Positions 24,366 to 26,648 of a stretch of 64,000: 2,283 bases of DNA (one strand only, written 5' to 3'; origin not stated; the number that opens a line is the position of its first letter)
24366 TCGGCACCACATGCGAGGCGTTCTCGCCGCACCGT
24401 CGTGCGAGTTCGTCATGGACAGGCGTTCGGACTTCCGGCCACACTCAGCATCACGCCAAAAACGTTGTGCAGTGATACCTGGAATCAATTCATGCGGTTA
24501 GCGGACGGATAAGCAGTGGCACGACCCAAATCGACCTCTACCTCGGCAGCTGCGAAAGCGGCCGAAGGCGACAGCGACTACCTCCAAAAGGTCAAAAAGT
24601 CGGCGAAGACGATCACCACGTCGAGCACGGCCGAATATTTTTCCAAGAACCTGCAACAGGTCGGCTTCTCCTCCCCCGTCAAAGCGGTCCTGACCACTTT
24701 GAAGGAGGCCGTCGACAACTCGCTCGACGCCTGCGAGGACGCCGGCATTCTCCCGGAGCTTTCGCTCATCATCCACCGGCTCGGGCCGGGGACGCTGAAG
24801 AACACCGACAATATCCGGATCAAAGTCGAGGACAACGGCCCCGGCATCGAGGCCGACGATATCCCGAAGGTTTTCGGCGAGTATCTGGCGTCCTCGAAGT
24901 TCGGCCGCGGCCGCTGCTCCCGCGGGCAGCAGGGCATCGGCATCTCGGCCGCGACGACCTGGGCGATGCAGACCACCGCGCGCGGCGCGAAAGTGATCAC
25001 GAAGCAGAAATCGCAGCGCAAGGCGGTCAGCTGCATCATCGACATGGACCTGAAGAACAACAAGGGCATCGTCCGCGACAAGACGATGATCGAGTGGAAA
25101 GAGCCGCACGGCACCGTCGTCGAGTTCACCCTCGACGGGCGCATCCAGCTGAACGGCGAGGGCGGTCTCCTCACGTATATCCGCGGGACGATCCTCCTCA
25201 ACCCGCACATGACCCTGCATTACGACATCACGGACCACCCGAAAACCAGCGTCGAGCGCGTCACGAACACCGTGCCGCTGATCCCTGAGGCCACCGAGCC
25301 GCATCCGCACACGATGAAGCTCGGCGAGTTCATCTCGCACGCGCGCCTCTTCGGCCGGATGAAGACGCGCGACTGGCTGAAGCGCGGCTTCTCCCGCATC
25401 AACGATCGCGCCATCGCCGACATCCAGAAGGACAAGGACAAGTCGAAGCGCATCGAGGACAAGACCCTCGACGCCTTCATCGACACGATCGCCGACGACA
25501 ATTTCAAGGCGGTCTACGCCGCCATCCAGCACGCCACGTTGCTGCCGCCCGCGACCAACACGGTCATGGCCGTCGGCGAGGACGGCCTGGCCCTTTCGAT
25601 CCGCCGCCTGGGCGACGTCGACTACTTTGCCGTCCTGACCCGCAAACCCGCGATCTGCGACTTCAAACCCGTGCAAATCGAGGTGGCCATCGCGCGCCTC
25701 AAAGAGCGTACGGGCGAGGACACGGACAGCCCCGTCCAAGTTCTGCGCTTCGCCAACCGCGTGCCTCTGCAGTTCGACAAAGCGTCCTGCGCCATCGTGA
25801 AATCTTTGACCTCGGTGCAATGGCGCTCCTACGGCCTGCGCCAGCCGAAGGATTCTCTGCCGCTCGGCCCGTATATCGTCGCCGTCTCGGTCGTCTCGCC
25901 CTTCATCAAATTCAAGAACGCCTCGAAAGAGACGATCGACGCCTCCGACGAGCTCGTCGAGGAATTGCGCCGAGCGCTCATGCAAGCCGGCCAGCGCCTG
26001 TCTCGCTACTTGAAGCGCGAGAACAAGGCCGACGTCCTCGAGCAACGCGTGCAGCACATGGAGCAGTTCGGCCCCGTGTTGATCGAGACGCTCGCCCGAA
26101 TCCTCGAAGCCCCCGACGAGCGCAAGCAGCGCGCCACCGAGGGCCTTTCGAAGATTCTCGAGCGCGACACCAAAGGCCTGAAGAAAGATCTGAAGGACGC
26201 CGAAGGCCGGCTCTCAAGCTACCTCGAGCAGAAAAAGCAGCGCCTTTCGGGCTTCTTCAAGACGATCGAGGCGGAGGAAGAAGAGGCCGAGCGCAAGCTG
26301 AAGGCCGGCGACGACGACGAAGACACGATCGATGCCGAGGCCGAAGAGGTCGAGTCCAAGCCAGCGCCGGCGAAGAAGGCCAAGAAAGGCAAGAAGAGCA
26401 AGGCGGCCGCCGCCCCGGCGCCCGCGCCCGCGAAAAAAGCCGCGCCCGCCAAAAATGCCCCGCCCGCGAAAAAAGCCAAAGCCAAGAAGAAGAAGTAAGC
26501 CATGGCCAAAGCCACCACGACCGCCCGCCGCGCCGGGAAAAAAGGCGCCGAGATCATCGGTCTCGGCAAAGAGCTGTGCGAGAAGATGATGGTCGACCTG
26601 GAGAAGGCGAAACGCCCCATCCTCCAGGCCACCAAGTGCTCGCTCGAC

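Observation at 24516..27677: Complete topoisomerase VI (Top6B-Top6A) operon in a bacterium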

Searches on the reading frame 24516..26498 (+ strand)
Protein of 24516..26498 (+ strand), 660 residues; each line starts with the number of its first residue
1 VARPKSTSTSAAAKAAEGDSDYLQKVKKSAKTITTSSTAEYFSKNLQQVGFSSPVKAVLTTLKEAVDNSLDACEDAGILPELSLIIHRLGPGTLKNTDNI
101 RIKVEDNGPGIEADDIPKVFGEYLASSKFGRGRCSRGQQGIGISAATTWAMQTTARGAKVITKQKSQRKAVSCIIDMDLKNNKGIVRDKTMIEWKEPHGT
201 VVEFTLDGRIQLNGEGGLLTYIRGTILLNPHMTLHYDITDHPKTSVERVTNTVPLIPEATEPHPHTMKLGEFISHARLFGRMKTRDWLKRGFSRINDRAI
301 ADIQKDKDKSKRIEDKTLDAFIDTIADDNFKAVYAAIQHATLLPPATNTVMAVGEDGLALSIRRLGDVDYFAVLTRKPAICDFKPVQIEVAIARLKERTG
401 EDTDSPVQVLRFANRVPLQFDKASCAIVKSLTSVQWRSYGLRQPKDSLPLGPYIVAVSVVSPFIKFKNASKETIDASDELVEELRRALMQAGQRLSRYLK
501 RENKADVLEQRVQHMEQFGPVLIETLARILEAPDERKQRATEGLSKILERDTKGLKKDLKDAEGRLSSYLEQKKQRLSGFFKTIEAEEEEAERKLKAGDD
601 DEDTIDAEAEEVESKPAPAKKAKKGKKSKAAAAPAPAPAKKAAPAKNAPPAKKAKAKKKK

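Call 3: search_protein_families(library=pfam, proteins=[window:24516-26498:+], max_evalue=0.01)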
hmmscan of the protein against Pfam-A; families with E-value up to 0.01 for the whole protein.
window:24516-26498:+ (660 aa): 3 families
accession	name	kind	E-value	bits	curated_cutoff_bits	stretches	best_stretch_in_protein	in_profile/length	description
PF09239.17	Topo-VIb_trans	-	6.2e-42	143.5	24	1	345-509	1-157/159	Topoisomerase VI B subunit, transducer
PF02518.31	HATPase_c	-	1.2e-09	39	26.4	1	60-157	8-89/111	Histidine kinase-, DNA gyrase B-, and HSP90-like ATPase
PF13589.12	HATPase_c_3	-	1.5e-07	31.9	25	1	61-184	6-114/137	Histidine kinase-, DNA gyrase B-, and HSP90-like ATPase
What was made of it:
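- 24516..26498 (+): top6B, the topo VI B subunit (660 aa): ATPase, H2TH and transducer domains, plus a C-terminal extension. Pfam HATPase_c and Topo-VIb_trans (call 3).
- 25548..26105 (+): Transducer domain and stalk helix (aa 345-530): W436-R-S-Y439 (the WKxY motif) and the switch lysine K471. Pfam PF09239 covers aa 345-509 at 6e-42 (call 3).
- On Topoisomerase VI, B subunit: Pfam HATPase_c matches at 1e-9 (call 3). PF09239 matches at 6e-42 over aa 345-509 (call 3).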

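Call 4: search_protein_families(library=ncbifam, proteins=[window:24516-26498:+], max_evalue=0.01)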
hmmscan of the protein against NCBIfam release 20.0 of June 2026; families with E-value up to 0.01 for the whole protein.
window:24516-26498:+ (660 aa): 11 families
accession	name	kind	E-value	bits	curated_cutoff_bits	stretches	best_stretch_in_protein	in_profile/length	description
NF003218.0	PRK04184.1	equivalog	2.4e-142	475.2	274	1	28-569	6-527/539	DNA topoisomerase VI subunit B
TIGR01052.1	top6b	equivalog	1.8e-107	359.8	380.7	1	36-533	7-488/488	DNA topoisomerase VI subunit B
NF011439.0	PRK14868.1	equivalog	4e-83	279.9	1310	2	30-303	19-282/795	DNA topoisomerase VI subunit B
NF011438.0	PRK14867.1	equivalog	1.8e-70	238.2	1143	2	34-325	13-295/659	DNA topoisomerase VI subunit B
NF007004.0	PRK09467.1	equivalog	0.001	18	415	1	96-147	361-406/440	two-component system sensor histidine kinase EnvZ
TIGR02938.1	nifL_nitrog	equivalog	0.0019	16.8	242.45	1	62-147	392-466/494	nitrogen fixation negative regulator NifL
NF058527.1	HistKinChvGCaul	equivalog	0.0044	15.8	740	0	95-149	450-502/535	two-component sensor histidine kinase ChvG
NF058560.1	FblAmlydTptrFapF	equivalog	0.0049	15.7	700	1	469-582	14-119/420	fibril amyloid transporter FapF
NF041832.1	near_NosP_CTERM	subfamily_domain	0.0056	15.8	400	1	94-142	146-190/370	NahK/ErcS family hybrid sensor histidine kinase/response regulator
TIGR00585.2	mutl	equivalog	0.0079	15.1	180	1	62-128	25-77/555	DNA mismatch repair endonuclease MutL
NF047874.1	MASE3_PAS_HK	subfamily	0.0093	14.8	560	0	95-142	547-590/655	MASE3 domain-containing sensor histidine kinase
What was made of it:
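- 24516..26498 (+): NCBIfam NF003218 scores 475 bits, above the 274 cut-off (call 4).
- On Topoisomerase VI, B subunit: TIGR01052 scores 359.8 against 380.7, slightly below (call 4).
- Checked: NCBIfam topo VI-B equivalog: 475 bits against a cut-off of 274 (call 4).
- Pfam and NCBIfam profiles match both subunits (calls 3, 4).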

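Call 5: search_solved_structures(query=window:24516-26498:+, max_evalue=0.001, show_alignments=1)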
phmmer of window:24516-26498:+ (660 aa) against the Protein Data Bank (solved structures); distinct sequences matched with E-value up to 0.001: 5.
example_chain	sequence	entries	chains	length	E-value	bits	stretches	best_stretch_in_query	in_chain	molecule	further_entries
2q2e_B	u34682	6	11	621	1.7e-75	258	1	30-531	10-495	Type 2 DNA topoisomerase 6 subunit B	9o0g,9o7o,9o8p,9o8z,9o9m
2zbk_B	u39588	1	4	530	1.8e-51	178.7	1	32-548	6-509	Type 2 DNA topoisomerase 6 subunit B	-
1mx0_A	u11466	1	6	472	1.1e-50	176.1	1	31-506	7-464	Type II DNA topoisomerase VI subunit B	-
1mu5_A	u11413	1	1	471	1.2e-50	176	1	32-506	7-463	Type II DNA topoisomerase VI Subunit B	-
1z59_A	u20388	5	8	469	1.5e-50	175.6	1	32-506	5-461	Type II DNA topoisomerase VI subunit B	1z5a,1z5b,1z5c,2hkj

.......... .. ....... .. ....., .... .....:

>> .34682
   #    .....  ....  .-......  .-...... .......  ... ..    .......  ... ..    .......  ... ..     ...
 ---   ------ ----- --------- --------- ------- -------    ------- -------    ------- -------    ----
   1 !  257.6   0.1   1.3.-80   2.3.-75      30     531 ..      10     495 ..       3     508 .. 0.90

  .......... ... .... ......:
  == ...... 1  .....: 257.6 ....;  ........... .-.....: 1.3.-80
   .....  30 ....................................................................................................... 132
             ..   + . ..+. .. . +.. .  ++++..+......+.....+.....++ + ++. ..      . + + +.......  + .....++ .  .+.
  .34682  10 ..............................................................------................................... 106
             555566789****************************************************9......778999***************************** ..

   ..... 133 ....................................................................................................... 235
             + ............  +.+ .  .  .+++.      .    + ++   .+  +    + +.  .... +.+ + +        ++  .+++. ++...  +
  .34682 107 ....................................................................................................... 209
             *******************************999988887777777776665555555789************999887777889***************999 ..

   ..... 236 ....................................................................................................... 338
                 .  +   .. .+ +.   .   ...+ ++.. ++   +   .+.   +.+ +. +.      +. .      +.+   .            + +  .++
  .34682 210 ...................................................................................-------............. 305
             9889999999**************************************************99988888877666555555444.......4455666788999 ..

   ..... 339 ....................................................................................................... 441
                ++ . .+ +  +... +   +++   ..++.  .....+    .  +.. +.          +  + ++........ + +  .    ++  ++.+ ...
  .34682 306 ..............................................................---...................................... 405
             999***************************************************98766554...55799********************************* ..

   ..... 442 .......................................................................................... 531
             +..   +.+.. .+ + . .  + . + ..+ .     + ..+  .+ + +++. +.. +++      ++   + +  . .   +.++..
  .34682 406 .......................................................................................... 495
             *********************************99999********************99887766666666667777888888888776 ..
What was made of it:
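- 24516..26498 (+): PDB 2q2e_B matches at 1.7e-75 over aa 30-531 (call 5).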

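Call 27: find_homologous_proteins(query=window:24516-26225:+, max_evalue=1e-10)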
Query window:24516-26225:+ (570 aa): 8000 proteins with E <= 1e-10 among 8000 candidates; the best 120 are listed.
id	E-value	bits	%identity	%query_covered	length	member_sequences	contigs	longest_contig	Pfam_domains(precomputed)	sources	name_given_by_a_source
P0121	0.0e+0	1266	100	100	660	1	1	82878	PF09239.18,PF02518.32,PF13589.13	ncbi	-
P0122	5.6e-294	994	80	97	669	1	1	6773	PF09239.18,PF02518.32,PF13589.13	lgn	-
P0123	3.6e-292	988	80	96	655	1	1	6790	PF09239.18,PF02518.32,PF13589.13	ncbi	-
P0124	2.7e-291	985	80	97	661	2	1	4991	PF09239.18,PF02518.32,PF13589.13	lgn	-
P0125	3.7e-289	978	78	99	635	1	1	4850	PF09239.18,PF02518.32,PF13589.13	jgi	jgi:DNA topoisomerase-6 subunit B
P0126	5.3e-285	964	75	97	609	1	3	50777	PF09239.18,PF02518.32,PF13589.13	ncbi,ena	-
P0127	3.3e-284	961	76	96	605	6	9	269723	PF09239.18,PF02518.32,PF13589.13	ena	-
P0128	6.0e-284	961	76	96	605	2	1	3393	PF09239.18,PF02518.32,PF13589.13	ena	-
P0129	6.5e-283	957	76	96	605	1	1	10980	PF09239.18,PF02518.32,PF13589.13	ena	-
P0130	2.2e-282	955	75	97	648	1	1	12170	PF09239.18,PF02518.32,PF13589.13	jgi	-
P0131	2.5e-282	955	73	99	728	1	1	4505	PF09239.18,PF02518.32,PF13589.13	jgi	jgi:DNA topoisomerase-6 subunit B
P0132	5.2e-280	948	76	96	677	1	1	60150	PF09239.18,PF02518.32,PF13589.13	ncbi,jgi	jgi:DNA topoisomerase-6 subunit B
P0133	1.1e-277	940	74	98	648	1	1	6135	PF09239.18,PF02518.32,PF13589.13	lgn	-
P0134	3.8e-277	938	73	100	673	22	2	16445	PF09239.18,PF02518.32,PF13589.13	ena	-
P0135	6.6e-277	937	74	96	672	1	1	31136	PF09239.18,PF02518.32,PF13589.13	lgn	-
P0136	1.2e-276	936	74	97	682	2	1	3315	PF09239.18,PF02518.32,PF13589.13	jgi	-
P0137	1.0e-274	930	75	94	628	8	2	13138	PF09239.18,PF02518.32,PF13589.13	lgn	-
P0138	3.4e-274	928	74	96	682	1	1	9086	PF09239.18,PF02518.32,PF13589.13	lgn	-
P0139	2.0e-273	926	73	97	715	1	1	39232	PF09239.18,PF02518.32,PF13589.13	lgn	-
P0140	8.1e-273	924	72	98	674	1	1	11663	PF09239.18,PF02518.32,PF13589.13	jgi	jgi:DNA topoisomerase-6 subunit B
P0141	3.0e-270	915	71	100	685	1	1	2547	PF09239.18,PF02518.32,PF13589.13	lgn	-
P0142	1.7e-269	913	73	94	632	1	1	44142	PF09239.18,PF02518.32,PF13589.13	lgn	-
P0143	2.5e-269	912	73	95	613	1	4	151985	PF09239.18,PF02518.32,PF13589.13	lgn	-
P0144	3.7e-269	912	70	100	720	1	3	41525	PF09239.18,PF02518.32,PF13589.13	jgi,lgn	-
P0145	1.6e-267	906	72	96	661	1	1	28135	PF09239.18,PF02518.32,PF13589.13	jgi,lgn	jgi:DNA topoisomerase-6 subunit B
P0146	3.2e-267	905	73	96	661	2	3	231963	PF09239.18,PF02518.32,PF13589.13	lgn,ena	-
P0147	1.3e-266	903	70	100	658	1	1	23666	PF09239.18,PF02518.32,PF13589.13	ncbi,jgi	jgi:DNA topoisomerase-6 subunit B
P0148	2.3e-266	903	72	96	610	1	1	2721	PF09239.18,PF02518.32,PF13589.13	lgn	-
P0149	1.2e-265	900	69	100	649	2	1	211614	PF09239.18,PF02518.32,PF13589.13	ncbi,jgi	jgi:DNA topoisomerase-6 subunit B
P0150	4.1e-265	898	68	100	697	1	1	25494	PF09239.18,PF02518.32,PF13589.13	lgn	-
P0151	6.2e-265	898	68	100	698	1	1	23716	PF09239.18,PF02518.32,PF13589.13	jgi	jgi:DNA topoisomerase-6 subunit B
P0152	8.0e-265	898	72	96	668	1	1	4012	PF09239.18,PF02518.32,PF13589.13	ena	-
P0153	1.2e-264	897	70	96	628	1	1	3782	PF09239.18,PF02518.32,PF13589.13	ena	-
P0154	2.2e-264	896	70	100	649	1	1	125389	PF09239.18,PF02518.32,PF13589.13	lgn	-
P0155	9.3e-264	894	72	96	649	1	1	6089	PF09239.18,PF02518.32,PF13589.13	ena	-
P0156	3.5e-260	882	68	100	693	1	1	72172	PF09239.18,PF02518.32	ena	-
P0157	4.2e-258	875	69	96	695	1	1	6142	PF09239.18,PF02518.32,PF13589.13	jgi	jgi:DNA topoisomerase-6 subunit B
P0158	9.6e-257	871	66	100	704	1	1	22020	PF09239.18,PF02518.32,PF13589.13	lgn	-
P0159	1.2e-255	867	66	100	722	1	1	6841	PF09239.18,PF02518.32,PF13589.13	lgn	-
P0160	1.4e-255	867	68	100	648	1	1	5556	PF09239.18,PF02518.32,PF13589.13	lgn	-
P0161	1.4e-255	867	69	96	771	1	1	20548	PF09239.18,PF02518.32,PF13589.13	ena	-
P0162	1.4e-255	867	70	96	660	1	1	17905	PF09239.18,PF02518.32,PF13589.13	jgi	jgi:DNA topoisomerase-6 subunit B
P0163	1.4e-254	864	68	96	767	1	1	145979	PF09239.18,PF02518.32,PF13589.13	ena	-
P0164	2.0e-254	863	68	96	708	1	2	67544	PF09239.18,PF02518.32,PF13589.13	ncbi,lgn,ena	-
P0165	8.8e-254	861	69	94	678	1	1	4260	PF09239.18,PF02518.32,PF13589.13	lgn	-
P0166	3.0e-252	856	66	100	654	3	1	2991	PF09239.18,PF02518.32,PF13589.13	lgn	-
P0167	4.0e-251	852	69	100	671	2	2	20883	PF09239.18,PF02518.32,PF13589.13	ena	-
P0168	4.2e-249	846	66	99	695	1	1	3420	PF09239.18,PF02518.32,PF13589.13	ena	-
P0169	2.7e-248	843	69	95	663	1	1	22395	PF09239.18,PF02518.32,PF13589.13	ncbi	-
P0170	2.8e-248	843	69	95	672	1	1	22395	PF09239.18,PF02518.32,PF13589.13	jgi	jgi:DNA topoisomerase-6 subunit B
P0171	4.1e-245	832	67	95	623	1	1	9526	PF09239.18,PF02518.32,PF13589.13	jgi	jgi:DNA topoisomerase-6 subunit B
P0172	1.5e-243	827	67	95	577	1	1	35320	PF09239.18,PF02518.32,PF13589.13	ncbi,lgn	-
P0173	3.9e-243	826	66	94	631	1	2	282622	PF09239.18,PF02518.32,PF13589.13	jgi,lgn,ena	-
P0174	5.5e-243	825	65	94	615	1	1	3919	PF09239.18,PF02518.32,PF13589.13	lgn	-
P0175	5.9e-243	825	66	94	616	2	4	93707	PF09239.18,PF02518.32,PF13589.13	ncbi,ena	-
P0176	7.3e-243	825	65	94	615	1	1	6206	PF09239.18,PF02518.32,PF13589.13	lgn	-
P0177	1.6e-242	824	66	96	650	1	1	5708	PF09239.18,PF02518.32,PF13589.13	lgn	-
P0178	1.7e-242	824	66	94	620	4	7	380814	PF09239.18,PF02518.32,PF13589.13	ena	-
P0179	1.9e-242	824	67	94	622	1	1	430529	PF09239.18,PF02518.32,PF13589.13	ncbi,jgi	jgi:DNA topoisomerase-6 subunit B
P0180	1.9e-242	824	65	94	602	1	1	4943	PF09239.18,PF02518.32,PF13589.13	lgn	-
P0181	2.0e-242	824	65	94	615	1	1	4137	PF09239.18,PF02518.32,PF13589.13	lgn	-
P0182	2.0e-242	824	65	94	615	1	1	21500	PF09239.18,PF02518.32,PF13589.13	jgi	jgi:DNA topoisomerase-6 subunit B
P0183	2.4e-242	823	68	92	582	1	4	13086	PF09239.18,PF02518.32,PF13589.13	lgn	-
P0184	2.7e-242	823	66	95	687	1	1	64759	PF09239.18,PF02518.32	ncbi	ncbi:MAG: DNA topoisomerase VI subunit B [Bdellovibrionota bacterium]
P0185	3.7e-242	823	66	95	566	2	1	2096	PF09239.18,PF02518.32,PF13589.13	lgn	-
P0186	3.7e-242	823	66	94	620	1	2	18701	PF09239.18,PF02518.32,PF13589.13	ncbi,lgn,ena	-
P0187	3.7e-242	823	74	84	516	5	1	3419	PF09239.18,PF02518.32,PF13589.13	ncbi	ncbi:MAG: hypothetical protein RL011_1584, partial [Pseudomonadota bacterium]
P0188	4.2e-242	823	66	94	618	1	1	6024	PF09239.18,PF02518.32,PF13589.13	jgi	jgi:DNA topoisomerase-6 subunit B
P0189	4.9e-242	822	65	95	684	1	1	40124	PF09239.18,PF02518.32,PF13589.13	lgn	-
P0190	4.9e-242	822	66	99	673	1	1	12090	PF09239.18,PF02518.32,PF13589.13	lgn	-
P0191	6.0e-242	822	66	95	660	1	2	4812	PF09239.18,PF02518.32,PF13589.13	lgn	-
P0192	7.0e-242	822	66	94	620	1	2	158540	PF09239.18,PF02518.32,PF13589.13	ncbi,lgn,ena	-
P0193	7.1e-242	822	67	95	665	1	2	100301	PF09239.18,PF02518.32,PF13589.13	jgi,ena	-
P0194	9.4e-242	821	66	95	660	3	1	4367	PF09239.18,PF02518.32,PF13589.13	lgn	-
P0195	9.6e-242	821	66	95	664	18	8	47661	PF09239.18,PF02518.32,PF13589.13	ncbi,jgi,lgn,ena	jgi:DNA topoisomerase-6 subunit B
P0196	9.7e-242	821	65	94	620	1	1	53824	PF09239.18,PF02518.32,PF13589.13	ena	-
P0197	1.3e-241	821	67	95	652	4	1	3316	PF09239.18,PF02518.32,PF13589.13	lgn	-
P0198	1.3e-241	821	64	96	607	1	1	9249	PF09239.18,PF02518.32,PF13589.13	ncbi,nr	ncbi:MAG: DNA topoisomerase VI subunit B [Bdellovibrionales bacterium]|nr:DNA topoisomerase VI subun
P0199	1.5e-241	821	66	95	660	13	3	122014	PF09239.18,PF02518.32,PF13589.13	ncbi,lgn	-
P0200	2.1e-241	820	66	95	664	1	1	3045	PF09239.18,PF02518.32,PF13589.13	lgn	-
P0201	2.1e-241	820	66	95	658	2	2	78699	PF09239.18,PF02518.32,PF13589.13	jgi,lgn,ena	-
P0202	6.2e-241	819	67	94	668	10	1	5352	PF09239.18,PF02518.32,PF13589.13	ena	-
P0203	6.3e-241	819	66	95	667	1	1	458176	PF09239.18,PF02518.32,PF13589.13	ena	-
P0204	7.7e-241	818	66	95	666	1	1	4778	PF09239.18,PF02518.32,PF13589.13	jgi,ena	-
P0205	9.4e-241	818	66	94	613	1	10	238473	PF09239.18,PF02518.32,PF13589.13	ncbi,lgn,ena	-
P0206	9.7e-241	818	66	94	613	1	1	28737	PF09239.18,PF02518.32,PF13589.13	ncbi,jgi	jgi:DNA topoisomerase-6 subunit B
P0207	1.2e-240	818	66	95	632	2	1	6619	PF09239.18,PF02518.32,PF13589.13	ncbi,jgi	jgi:DNA topoisomerase-6 subunit B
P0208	1.3e-240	818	66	94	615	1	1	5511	PF09239.18,PF02518.32,PF13589.13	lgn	-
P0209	1.4e-240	817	65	95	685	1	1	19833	PF09239.18,PF02518.32,PF13589.13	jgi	jgi:DNA topoisomerase-6 subunit B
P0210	1.6e-240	817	66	94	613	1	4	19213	PF09239.18,PF02518.32,PF13589.13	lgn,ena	-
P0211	2.5e-240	817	66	95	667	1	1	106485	PF09239.18,PF02518.32,PF13589.13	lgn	-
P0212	2.6e-240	817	65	97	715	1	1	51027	PF09239.18,PF02518.32,PF13589.13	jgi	jgi:DNA topoisomerase VI subunit B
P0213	3.1e-240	816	65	95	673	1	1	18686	PF09239.18,PF02518.32,PF13589.13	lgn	-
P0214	7.4e-240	815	65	96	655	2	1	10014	PF09239.18,PF02518.32,PF13589.13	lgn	-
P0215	7.7e-240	815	66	95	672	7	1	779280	PF09239.18,PF02518.32,PF13589.13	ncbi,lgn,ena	-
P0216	1.1e-239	815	62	99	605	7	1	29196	PF09239.18,PF02518.32,PF13589.13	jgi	jgi:DNA topoisomerase-6 subunit B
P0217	1.4e-239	814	66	94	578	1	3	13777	PF09239.18,PF02518.32,PF13589.13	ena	-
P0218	1.7e-239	814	66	95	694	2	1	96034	PF09239.18,PF02518.32,PF13589.13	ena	-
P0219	1.7e-239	814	66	92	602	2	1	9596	PF09239.18,PF02518.32,PF13589.13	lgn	-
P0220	2.0e-239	814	65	95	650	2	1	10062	PF09239.18,PF02518.32,PF13589.13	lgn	-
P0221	2.8e-239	813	64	97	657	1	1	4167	PF09239.18,PF02518.32,PF13589.13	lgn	-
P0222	2.9e-239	813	64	95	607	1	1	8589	PF09239.18,PF02518.32,PF13589.13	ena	-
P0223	2.9e-239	813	65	95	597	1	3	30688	PF09239.18,PF02518.32,PF13589.13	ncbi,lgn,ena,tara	tara:strand:- start:7020 stop:8813 length:1794 start_codon:yes stop_codon:yes gene_type:complete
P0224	4.0e-239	813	64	95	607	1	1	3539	PF09239.18,PF02518.32,PF13589.13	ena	-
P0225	4.0e-239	813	67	95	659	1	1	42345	PF09239.18,PF02518.32,PF13589.13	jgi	jgi:DNA topoisomerase VI subunit B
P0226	6.5e-239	812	66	95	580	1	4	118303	PF09239.18,PF02518.32,PF13589.13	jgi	jgi:DNA topoisomerase-6 subunit B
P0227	6.5e-239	812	66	95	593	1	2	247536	PF09239.18,PF02518.32,PF13589.13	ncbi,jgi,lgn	jgi:DNA topoisomerase-6 subunit B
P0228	6.9e-239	812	66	94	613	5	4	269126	PF09239.18,PF02518.32,PF13589.13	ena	-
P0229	7.2e-239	812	66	95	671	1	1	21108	PF09239.18,PF02518.32,PF13589.13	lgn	-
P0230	7.9e-239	812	66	95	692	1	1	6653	PF09239.18,PF02518.32,PF13589.13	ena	-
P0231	8.6e-239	812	66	95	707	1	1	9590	PF09239.18,PF02518.32,PF13589.13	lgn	-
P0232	1.1e-238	811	65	97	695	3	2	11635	PF09239.18,PF02518.32,PF13589.13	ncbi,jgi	jgi:DNA topoisomerase-6 subunit B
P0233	1.4e-238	811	65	95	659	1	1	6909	PF09239.18,PF02518.32,PF13589.13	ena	-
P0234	1.5e-238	811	65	96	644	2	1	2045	PF09239.18,PF02518.32,PF13589.13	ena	-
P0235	2.0e-238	810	65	94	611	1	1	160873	PF09239.18,PF02518.32,PF13589.13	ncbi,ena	-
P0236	2.5e-238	810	66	95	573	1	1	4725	PF09239.18,PF02518.32,PF13589.13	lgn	-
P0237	2.7e-238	810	67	95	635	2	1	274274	PF09239.18,PF02518.32,PF13589.13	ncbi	-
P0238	3.3e-238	810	63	97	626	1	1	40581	PF09239.18,PF02518.32,PF13589.13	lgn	-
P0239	3.6e-238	810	64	95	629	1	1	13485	PF09239.18,PF02518.32,PF13589.13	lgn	-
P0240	3.7e-238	810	64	93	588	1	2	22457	PF09239.18,PF02518.32,PF13589.13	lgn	-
